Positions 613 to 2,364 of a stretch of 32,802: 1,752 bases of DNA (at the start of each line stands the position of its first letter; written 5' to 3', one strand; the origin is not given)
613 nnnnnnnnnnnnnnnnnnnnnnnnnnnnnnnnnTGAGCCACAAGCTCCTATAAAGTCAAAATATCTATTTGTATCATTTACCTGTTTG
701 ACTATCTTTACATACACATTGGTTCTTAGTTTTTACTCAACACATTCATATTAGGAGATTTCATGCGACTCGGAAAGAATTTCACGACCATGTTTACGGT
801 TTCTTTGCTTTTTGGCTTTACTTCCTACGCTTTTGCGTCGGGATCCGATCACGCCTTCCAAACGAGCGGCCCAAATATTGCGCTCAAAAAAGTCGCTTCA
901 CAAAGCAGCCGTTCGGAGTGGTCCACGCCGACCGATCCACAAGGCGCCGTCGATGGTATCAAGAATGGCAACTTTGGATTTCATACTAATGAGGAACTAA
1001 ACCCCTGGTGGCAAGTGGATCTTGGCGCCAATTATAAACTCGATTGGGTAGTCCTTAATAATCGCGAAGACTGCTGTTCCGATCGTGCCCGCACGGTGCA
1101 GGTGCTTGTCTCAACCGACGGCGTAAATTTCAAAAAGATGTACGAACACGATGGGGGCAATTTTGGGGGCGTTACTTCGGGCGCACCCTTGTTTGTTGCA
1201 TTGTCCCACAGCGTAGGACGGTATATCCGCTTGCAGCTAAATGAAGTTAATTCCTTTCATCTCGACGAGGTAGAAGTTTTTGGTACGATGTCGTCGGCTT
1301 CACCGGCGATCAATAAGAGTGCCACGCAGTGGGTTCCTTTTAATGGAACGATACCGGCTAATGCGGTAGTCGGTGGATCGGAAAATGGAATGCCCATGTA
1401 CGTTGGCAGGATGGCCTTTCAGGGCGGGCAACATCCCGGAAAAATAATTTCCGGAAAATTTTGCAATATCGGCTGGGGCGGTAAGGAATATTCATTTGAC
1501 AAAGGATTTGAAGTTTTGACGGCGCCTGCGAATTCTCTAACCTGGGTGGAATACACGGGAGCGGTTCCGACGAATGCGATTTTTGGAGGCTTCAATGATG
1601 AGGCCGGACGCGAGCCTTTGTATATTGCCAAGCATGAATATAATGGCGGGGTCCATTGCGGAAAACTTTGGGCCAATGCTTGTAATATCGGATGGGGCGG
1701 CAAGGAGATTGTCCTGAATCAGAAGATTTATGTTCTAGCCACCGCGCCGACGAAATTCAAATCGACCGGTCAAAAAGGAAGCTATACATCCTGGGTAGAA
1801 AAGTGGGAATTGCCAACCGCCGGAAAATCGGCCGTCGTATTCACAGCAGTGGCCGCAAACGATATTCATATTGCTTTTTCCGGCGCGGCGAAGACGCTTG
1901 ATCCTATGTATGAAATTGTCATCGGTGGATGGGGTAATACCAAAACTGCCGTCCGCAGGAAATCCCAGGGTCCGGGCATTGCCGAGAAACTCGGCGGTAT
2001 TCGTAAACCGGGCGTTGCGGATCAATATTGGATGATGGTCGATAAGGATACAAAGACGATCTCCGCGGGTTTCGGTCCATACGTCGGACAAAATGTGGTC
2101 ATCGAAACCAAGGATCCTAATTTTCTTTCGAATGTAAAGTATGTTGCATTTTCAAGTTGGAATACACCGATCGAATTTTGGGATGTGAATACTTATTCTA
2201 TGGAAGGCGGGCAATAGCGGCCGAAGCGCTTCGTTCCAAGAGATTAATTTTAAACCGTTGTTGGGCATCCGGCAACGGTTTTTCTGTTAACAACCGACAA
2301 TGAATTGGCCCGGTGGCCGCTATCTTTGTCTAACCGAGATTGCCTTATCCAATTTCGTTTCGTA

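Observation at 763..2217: Bacterial secreted protein combining discoidin, DM9 and FAMeT-like (Methyltransf_FA) domains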

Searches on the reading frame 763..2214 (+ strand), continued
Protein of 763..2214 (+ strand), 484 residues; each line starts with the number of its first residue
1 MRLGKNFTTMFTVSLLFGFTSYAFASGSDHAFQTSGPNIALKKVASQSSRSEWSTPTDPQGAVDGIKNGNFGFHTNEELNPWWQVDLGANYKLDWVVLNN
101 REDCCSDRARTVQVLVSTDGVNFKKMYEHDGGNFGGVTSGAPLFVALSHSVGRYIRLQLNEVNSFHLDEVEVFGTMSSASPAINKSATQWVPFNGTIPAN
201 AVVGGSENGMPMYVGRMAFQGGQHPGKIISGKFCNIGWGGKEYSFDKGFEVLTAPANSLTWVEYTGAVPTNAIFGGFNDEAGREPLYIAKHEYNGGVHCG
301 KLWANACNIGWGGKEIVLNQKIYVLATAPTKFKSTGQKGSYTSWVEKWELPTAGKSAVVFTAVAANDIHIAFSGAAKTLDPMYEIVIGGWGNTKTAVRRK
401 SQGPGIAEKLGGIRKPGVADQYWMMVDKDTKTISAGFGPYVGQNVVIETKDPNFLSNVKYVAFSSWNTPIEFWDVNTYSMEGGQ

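Call 57: predict_structure(alignment_id=A3)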
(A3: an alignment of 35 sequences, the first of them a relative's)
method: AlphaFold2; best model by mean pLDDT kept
length: 484 residues; sequences in the alignment: 35
mean_pLDDT: 84.8   pTM: 0.50
mean pLDDT of the five models: 84.8, 84.4, 83.5, 83.0, 82.3
residues with pLDDT >= 90: 260; 70-90: 149; 50-70: 46; < 50: 29
segments of 3 or more residues with pLDDT < 50: 16-31, 178-186
pLDDT, mean of each block of 10 residues (from residue 1): 54 53 36 72 86 71 75 81 88 91 72 90 91 76 91 92 87 72 54 93 93 97 94 94 97 86 89 89 87 97 96 96 87 75 79 93 93 92 94 94 94 91 97 94 95 95 89 86 50
secondary structure, 60 per line:
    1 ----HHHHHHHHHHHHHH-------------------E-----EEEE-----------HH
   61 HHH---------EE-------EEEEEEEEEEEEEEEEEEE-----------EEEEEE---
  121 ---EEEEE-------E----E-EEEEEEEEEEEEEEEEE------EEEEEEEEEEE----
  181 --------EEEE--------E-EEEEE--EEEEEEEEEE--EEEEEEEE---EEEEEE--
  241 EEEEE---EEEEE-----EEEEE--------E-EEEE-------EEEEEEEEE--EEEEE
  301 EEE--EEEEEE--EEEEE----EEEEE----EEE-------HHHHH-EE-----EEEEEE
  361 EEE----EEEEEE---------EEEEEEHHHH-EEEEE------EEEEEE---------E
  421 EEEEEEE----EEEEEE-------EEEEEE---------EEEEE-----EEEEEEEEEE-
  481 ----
elements in order: H5-18 E44-47 H59-63 E82-100 E112-117 E124-128 E143-159 E166-176 E189-192 E203-207 E210-219 E222-229 E233-238 E241-245 E249-253 E259-263 E274-277 E285-293 E296-303 E306-311 E314-318 E323-327 E332-334 H342-346 E355-363 E368-373 E383-388 H389-392 E394-398 E405-410 E420-427 E432-437 E445-450 E460-464 E470-479

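Call 64: fold_search(model_id=the predicted structure, library=pdb)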
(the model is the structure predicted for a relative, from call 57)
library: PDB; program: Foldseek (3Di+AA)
matches with E <= 10: 1685; with E <= 0.001: 370
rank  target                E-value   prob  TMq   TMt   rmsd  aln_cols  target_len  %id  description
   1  7w12_A                9.2e-10  1.00  0.22  0.22  24.8       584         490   11  Complex structure of alginate lyase AlyB-OU02 with G9 (released 2022-11-16)
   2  5zu5                  1.9e-09  1.00  0.21  0.20  24.2       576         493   12  Crystal structure of a full length alginate lyase with CBM domain (released 2018-06-27)
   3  3cqo_A                7.5e-09  1.00  0.26  0.42  17.5       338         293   17  Crystal structure of a f-lectin (fucolectin) from morone saxatilis (striped bass) serum (released 2009-04-28)
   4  3lek_A                1.3e-08  1.00  0.24  0.74   3.6       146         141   31  Lectin Domain of Lectinolysin complexed with Lewis B Antigen (released 2010-12-29)
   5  3le0                  1.3e-08  1.00  0.24  0.73   3.8       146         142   31  Lectin Domain of Lectinolysin complexed with Glycerol (released 2010-12-29)
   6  2j1t_A                1.6e-08  1.00  0.24  0.78   3.0       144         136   31  Structure of a Streptococcus pneumoniae fucose binding module in complex with the Lewis Y antigen (released 2006-09-06)
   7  2j1r_B                1.6e-08  1.00  0.24  0.78   3.1       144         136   30  Structure of a Streptococcus pneumoniae fucose binding module (released 2006-09-06)
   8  4gwi_A                2.1e-08  1.00  0.24  0.73   3.6       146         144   31  His 62 mutant of the lectin binding domain of lectinolysin complexed with Lewis y (released 2012-11-21)
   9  2j1r_A                2.2e-08  1.00  0.25  0.78   3.3       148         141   31  Structure of a Streptococcus pneumoniae fucose binding module (released 2006-09-06)
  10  9g8h_A                2.2e-08  1.00  0.23  0.19  21.9       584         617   12  Crystal structure of a galactose oxidase in complex with galactose (released 2025-08-06)
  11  4gwj_A                2.5e-08  1.00  0.24  0.74   3.6       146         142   31  His 62 mutant of the lectin binding domain of Lectinolysin complexed with Lewis b (released 2012-11-21)
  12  3lei                  3.5e-08  1.00  0.24  0.72   3.8       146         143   30  Lectin Domain of Lectinolysin complexed with Fucose (released 2010-12-29)
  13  5xnr                  3.5e-08  1.00  0.21  0.26  20.2       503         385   10  Truncated AlyQ with CBM32 and alginate lyase domains (released 2018-06-13)
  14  2j22                  6.4e-08  1.00  0.24  0.79   2.6       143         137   26  Structure of a Streptococcus pneumoniae fucose binding module, SpX-3 (released 2006-09-06)
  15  4zxe_A                1.2e-07  1.00  0.23  0.80   2.6       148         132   22  X-ray crystal structure of chitosan-binding module 1 derived from chitosanase/glucanase from Paenibacillus sp. IK-5. (released 2016-04-13)
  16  5mh2_A                1.4e-07  1.00  0.25  0.79   2.9       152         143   28  Crystal structure of a DM9 domain containing protein from Crassostrea gigas with D22A mutation (released 2017-12-27)
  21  5idb_A                3.1e-07  1.00  0.25  0.79   3.0       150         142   29  Crystal structure of CGL1 from Crassostrea gigas, mannose-bound form (CGL1/MAN2) (released 2016-07-06)
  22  1k12                  3.3e-07  1.00  0.24  0.69   3.4       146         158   30  Fucose Binding lectin (released 2002-07-31)
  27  5id8_A                5.7e-07  1.00  0.25  0.79   3.1       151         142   28  Crystal structure of CGL1 from Crassostrea gigas, ligand free form (CGL1/FREE) (released 2016-06-29)
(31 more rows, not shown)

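Call 69: search_protein_families(library=ncbifam, proteins=[P0002, P0008, P0005, P0084], max_evalue=0.5)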
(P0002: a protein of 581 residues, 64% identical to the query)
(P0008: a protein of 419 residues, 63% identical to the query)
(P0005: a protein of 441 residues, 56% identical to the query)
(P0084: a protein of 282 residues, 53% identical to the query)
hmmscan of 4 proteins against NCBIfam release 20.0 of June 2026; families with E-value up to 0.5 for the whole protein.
P0002 (581 aa): 0 families

P0008 (419 aa): 0 families

P0005 (441 aa): 1 family
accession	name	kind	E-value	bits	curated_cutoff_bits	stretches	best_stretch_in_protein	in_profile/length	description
TIGR02779.1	NHEJ_ligase_lig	equivalog_domain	0.25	10.5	227.75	0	99-142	177-224/302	non-homologous end-joining DNA ligase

P0084 (282 aa): 0 families

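Call 71: search_protein_families(library=pfam, proteins=[P0027], max_evalue=0.001)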
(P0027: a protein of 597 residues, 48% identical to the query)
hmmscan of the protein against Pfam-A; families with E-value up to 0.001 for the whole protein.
P0027 (597 aa): 1 family
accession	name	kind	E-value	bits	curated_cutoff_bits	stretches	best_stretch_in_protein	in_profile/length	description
PF12248.16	Methyltransf_FA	-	1.2e-50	171.3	24.2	2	50-163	21-132/140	Farnesoic acid 0-methyl transferase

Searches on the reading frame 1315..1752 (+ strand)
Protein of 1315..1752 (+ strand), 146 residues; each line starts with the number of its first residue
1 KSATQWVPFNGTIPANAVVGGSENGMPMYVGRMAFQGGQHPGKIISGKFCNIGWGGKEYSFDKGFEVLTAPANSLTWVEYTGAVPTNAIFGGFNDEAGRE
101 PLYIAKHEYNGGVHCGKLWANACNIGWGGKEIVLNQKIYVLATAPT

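Call 16: search_solved_structures(query=window:1315-1752:+, max_evalue=1, show_alignments=2)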
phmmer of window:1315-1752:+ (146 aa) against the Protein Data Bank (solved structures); distinct sequences matched with E-value up to 1: 4.
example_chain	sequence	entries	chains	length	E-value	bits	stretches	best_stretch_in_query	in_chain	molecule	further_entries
5id8_A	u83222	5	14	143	6.6e-10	42.6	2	5-89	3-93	Natterin-3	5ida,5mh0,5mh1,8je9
5idb_B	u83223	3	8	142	7.8e-10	42.3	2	5-89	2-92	Natterin-3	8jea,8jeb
5mh2_A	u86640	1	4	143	9.1e-10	42.1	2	5-89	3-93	Natterin-3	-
5mh3_A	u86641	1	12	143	4.1e-09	40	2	5-89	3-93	Natterin-3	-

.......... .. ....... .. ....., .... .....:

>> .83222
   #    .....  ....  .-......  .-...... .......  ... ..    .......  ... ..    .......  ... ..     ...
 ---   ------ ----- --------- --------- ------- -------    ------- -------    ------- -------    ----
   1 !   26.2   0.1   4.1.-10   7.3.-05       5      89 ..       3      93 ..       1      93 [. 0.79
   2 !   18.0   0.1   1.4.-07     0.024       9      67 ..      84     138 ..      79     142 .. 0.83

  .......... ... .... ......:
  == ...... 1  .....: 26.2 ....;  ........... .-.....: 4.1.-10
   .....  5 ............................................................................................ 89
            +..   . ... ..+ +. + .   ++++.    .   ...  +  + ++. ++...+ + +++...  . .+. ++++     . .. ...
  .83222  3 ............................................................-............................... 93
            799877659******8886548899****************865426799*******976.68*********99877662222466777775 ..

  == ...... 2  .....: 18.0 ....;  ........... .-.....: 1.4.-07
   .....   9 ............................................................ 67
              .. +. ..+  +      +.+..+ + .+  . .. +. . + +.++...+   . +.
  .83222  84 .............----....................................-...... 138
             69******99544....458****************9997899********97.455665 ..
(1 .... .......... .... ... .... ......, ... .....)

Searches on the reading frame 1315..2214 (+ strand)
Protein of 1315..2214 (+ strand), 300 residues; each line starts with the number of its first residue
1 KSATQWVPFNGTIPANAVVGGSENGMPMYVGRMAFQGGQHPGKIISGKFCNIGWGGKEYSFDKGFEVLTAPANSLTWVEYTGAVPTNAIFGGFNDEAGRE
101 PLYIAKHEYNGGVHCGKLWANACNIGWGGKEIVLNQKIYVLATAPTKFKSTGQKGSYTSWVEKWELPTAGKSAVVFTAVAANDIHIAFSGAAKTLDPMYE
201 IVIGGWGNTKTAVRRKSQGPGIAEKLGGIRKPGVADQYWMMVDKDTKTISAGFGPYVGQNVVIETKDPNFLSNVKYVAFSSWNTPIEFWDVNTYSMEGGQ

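Call 15: find_homologous_proteins(query=window:1315-2214:+, max_evalue=0.001)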
Query window:1315-2214:+ (300 aa): 55 proteins with E <= 0.001 among 911 candidates.
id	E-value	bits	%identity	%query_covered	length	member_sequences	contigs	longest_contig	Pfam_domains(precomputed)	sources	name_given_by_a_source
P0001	9.4e-204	694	100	100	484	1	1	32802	PF00754.32,PF22633.4,PF11901.14,PF12248.17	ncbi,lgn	-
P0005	4.0e-142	491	62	66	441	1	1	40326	PF11901.14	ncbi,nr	ncbi:DUF3421 domain-containing protein [bacterium]|nr:DUF3421 domain-containing protein [bacterium]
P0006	3.3e-139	482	76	50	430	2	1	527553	PF11901.14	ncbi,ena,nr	ncbi:DUF3421 domain-containing protein [bacterium]|nr:MAG: DUF3421 domain-containing protein [bacter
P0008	8.8e-126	438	64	99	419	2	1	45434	PF11901.14,PF12248.17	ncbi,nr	ncbi:DUF3421 domain-containing protein [bacterium]|nr:DUF3421 domain-containing protein [bacterium]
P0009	4.7e-121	422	63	98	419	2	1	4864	PF11901.14,PF12248.17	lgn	-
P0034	2.2e-82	295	41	46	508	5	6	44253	PF12248.17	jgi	jgi:hypothetical protein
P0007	3.9e-70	255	75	47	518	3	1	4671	PF00754.32,PF00030.25,PF22633.4,PF11901.14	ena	-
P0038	5.4e-68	248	69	51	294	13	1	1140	PF11901.14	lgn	-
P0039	6.2e-68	247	74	47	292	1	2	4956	PF11901.14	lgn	-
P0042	7.5e-66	241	71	49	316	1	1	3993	PF11901.14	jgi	-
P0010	6.6e-65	238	73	47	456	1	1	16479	PF00754.32,PF22633.4,PF11901.14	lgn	-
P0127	1.4e-48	184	38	53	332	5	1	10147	PF11901.14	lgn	-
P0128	5.4e-48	182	40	45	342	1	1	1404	PF12248.17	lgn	-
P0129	6.1e-47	178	41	57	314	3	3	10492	PF11901.14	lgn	-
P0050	3.1e-45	173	43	46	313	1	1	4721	PF11901.14,PF12861.14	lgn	-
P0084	5.2e-42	162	53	47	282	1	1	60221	PF12248.17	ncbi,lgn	-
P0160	4.0e-11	61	35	27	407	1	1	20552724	PF12248.17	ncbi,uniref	ncbi:uncharacterized protein LOC134649773 [Cydia amplana]|uniref:uncharacterized protein LOC13464977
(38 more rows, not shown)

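Call 48: search_protein_families(library=pfam, proteins=[P0160], max_evalue=0.01)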
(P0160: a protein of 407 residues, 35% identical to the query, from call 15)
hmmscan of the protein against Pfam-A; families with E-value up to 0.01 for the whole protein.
P0160 (407 aa): 1 family
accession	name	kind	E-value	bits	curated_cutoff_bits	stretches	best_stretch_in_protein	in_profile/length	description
PF12248.16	Methyltransf_FA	-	1.3e-76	255.5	24.2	2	26-151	4-136/140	Farnesoic acid 0-methyl transferase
